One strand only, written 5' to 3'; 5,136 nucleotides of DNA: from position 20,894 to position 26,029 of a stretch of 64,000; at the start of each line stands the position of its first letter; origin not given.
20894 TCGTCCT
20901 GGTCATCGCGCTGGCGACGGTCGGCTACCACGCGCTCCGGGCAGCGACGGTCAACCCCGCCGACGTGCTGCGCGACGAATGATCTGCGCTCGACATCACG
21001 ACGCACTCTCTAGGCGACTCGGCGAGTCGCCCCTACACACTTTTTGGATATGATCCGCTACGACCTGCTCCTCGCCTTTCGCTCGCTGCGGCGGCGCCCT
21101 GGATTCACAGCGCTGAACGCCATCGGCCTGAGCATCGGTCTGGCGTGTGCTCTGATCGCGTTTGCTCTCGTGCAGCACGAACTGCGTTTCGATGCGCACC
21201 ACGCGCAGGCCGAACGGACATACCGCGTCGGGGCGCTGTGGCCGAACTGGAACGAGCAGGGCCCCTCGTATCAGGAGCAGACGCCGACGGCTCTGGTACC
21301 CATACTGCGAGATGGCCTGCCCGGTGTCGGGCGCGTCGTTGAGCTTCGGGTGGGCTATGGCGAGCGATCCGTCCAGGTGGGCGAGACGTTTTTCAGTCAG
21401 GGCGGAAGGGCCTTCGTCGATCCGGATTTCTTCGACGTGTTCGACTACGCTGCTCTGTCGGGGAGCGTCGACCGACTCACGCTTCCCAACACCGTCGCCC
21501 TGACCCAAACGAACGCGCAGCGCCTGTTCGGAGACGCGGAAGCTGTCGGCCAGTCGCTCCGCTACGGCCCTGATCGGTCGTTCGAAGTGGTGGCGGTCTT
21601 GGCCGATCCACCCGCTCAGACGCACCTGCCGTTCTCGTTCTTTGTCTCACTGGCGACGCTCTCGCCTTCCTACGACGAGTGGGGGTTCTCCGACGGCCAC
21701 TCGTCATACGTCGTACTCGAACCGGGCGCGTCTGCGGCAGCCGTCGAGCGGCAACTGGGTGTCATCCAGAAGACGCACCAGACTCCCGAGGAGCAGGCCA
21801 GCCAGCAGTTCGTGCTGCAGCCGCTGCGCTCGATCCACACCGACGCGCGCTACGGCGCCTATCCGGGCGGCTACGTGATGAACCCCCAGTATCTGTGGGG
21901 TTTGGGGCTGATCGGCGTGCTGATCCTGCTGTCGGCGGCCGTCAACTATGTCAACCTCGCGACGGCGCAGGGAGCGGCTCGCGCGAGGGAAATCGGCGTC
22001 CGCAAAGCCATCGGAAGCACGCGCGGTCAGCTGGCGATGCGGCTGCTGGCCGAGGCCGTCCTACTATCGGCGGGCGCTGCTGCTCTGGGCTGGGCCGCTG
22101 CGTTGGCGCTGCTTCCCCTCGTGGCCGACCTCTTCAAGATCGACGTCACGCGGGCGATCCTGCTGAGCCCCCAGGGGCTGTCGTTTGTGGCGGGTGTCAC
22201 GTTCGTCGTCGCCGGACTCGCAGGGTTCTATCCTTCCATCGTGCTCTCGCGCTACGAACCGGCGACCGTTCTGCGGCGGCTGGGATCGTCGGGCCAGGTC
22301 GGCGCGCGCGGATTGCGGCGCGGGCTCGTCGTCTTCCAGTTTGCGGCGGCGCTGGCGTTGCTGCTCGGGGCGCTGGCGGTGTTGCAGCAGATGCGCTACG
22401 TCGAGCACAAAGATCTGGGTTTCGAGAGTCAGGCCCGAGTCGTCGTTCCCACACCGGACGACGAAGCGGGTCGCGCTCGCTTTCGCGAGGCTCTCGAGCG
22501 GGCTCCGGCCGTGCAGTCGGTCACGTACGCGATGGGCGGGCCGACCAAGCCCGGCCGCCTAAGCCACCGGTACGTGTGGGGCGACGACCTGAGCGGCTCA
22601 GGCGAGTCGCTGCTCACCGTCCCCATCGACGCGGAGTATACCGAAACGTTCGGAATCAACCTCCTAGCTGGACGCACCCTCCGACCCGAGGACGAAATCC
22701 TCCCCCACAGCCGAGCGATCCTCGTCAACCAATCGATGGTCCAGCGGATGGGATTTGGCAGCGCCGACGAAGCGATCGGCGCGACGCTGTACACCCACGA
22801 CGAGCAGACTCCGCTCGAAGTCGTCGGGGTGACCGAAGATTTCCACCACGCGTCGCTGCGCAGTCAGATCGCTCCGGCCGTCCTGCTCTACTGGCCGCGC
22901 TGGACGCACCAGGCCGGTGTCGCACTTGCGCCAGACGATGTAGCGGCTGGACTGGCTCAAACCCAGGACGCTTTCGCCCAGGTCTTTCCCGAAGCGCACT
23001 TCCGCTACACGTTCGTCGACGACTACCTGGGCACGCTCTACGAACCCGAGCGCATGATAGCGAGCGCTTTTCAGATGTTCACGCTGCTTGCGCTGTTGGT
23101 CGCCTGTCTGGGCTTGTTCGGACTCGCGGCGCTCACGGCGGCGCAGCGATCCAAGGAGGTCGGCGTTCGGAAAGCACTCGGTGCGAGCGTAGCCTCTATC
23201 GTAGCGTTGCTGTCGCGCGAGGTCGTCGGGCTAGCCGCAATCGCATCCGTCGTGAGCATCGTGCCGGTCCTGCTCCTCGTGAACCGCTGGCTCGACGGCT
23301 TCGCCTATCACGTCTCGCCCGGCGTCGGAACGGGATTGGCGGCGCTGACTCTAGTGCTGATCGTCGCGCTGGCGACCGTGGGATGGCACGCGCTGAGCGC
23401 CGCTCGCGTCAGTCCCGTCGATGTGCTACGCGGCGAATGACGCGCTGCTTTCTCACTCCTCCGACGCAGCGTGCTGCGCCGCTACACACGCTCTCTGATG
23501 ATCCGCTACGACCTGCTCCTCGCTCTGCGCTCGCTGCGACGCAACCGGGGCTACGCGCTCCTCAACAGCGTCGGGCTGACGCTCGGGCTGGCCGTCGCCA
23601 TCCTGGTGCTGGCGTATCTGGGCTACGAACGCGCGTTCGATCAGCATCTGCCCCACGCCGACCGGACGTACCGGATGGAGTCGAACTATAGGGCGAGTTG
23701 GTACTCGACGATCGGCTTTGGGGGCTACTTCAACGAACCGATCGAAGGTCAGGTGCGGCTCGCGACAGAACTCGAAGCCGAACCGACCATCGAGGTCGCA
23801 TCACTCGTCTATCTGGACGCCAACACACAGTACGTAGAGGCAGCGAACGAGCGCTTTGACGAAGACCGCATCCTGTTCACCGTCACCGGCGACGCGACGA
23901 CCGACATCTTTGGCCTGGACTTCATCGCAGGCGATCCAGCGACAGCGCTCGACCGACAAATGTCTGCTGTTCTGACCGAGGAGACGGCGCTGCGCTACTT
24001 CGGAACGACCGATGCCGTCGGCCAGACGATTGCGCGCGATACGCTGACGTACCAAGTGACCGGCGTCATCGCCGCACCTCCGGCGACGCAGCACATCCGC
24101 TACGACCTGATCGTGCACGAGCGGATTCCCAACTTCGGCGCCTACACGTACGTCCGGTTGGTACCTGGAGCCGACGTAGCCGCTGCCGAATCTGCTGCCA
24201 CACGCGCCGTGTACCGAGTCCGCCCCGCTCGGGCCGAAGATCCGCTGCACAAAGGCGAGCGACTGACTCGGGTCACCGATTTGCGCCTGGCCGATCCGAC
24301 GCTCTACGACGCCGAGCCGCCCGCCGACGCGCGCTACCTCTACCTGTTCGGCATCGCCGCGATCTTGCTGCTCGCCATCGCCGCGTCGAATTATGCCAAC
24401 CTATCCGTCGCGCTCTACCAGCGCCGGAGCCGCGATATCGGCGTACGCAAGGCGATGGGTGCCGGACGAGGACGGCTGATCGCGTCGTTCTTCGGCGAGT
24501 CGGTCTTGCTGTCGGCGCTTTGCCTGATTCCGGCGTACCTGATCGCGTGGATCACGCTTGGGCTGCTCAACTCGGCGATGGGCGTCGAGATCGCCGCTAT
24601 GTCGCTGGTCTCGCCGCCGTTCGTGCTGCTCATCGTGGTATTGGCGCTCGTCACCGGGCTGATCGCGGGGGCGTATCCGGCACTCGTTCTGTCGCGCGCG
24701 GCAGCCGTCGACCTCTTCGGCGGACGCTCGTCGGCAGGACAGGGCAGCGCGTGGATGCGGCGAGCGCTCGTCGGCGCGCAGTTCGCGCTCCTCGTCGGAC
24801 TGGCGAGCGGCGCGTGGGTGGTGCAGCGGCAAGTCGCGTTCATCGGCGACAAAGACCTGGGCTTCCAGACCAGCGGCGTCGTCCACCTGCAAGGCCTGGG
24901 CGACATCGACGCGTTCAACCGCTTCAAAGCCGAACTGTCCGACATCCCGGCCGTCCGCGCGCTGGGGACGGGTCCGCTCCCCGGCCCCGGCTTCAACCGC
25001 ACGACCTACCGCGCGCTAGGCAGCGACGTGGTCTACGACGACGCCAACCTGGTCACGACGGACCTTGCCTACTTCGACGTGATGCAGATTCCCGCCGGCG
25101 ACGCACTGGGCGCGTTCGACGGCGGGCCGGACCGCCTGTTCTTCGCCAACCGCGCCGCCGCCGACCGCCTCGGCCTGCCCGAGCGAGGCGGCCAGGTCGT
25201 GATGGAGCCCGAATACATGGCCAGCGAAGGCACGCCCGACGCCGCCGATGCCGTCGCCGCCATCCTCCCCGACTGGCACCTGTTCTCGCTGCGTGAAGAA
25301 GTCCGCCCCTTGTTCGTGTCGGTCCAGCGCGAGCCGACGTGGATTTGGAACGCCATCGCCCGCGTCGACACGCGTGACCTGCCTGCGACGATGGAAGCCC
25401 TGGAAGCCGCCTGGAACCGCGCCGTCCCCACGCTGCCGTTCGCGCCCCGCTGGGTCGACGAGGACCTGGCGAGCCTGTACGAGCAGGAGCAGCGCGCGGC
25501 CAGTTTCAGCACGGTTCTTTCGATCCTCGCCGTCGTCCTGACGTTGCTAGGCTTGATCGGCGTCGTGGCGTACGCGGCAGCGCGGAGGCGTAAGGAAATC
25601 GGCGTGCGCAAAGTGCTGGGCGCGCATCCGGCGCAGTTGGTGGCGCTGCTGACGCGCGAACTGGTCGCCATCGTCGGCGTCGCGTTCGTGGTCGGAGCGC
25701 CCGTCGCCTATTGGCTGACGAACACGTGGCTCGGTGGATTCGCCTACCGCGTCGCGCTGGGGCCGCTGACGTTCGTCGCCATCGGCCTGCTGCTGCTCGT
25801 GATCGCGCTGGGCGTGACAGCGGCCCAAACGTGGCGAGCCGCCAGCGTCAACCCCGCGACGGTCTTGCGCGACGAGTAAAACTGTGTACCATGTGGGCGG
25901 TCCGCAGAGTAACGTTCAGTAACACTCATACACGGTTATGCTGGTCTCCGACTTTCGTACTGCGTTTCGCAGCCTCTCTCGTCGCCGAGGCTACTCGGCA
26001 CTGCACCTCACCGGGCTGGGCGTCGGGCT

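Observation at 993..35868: Array of eleven duplicated MacB/FtsX-type permease paralogs served by only two ATPase genes and one adaptor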

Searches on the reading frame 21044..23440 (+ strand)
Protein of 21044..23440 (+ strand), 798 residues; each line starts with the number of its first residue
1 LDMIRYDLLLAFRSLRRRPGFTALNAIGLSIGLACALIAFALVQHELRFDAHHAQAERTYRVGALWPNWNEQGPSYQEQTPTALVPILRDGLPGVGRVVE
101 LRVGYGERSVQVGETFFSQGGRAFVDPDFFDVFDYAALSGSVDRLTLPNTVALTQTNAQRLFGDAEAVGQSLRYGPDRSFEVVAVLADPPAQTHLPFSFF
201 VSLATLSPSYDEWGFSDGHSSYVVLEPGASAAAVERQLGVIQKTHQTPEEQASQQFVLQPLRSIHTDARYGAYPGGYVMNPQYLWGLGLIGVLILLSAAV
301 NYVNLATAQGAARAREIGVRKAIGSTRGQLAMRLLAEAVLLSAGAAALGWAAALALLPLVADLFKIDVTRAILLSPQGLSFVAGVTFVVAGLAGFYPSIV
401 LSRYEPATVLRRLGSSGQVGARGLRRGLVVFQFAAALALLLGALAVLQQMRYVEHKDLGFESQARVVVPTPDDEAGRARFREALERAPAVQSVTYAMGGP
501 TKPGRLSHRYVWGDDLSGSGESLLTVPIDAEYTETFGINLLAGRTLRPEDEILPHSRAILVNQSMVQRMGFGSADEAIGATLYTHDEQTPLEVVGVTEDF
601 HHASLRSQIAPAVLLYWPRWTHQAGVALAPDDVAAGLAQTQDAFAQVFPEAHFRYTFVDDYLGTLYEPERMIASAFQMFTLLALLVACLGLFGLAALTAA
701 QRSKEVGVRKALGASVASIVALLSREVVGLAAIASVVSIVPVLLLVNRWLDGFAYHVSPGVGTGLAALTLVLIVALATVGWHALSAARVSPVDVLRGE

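Call 5: search_protein_families(library=pfam, proteins=[window:21044-23440:+])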
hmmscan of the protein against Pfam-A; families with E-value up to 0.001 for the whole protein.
window:21044-23440:+ (798 aa): 2 families
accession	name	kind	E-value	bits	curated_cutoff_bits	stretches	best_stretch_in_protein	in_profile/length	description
PF12704.14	MacB_PCD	-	2.6e-31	110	27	2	22-238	1-204/207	MacB-like periplasmic core domain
PF02687.27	FtsX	-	2.5e-19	70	25.5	2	289-406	2-120/120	FtsX-like permease C-terminal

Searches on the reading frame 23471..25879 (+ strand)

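Call 5: search_protein_families(library=pfam, proteins=[window:23471-25879:+])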
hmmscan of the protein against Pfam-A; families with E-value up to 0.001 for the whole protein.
window:23471-25879:+ (802 aa): 2 families
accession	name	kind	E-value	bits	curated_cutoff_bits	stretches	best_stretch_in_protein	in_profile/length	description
PF02687.27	FtsX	-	1.6e-29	102.8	25.5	2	295-409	2-117/120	FtsX-like permease C-terminal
PF12704.14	MacB_PCD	-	1.4e-16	61.8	27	1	30-245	2-206/207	MacB-like periplasmic core domain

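Call 7: search_protein_families(library=ncbifam, proteins=[window:23471-25879:+], max_evalue=0.01)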
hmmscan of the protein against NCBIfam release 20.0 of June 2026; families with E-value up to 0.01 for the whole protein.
window:23471-25879:+ (802 aa): 3 families
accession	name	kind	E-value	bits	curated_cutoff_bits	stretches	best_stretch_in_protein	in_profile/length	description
TIGR03434.1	ADOP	subfamily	1.3e-66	225.3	622.3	1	12-802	2-803/803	ADOP family duplicated permease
NF038008.1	ABC_perm_DarB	equivalog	6.8e-10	37.5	700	2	288-473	271-455/777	darobactin export ABC transporter permease subunit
NF007826.0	PRK10535.1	equivalog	0.0099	14.2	966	0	290-414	523-643/648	macrolide ABC transporter ATP-binding protein/permease MacB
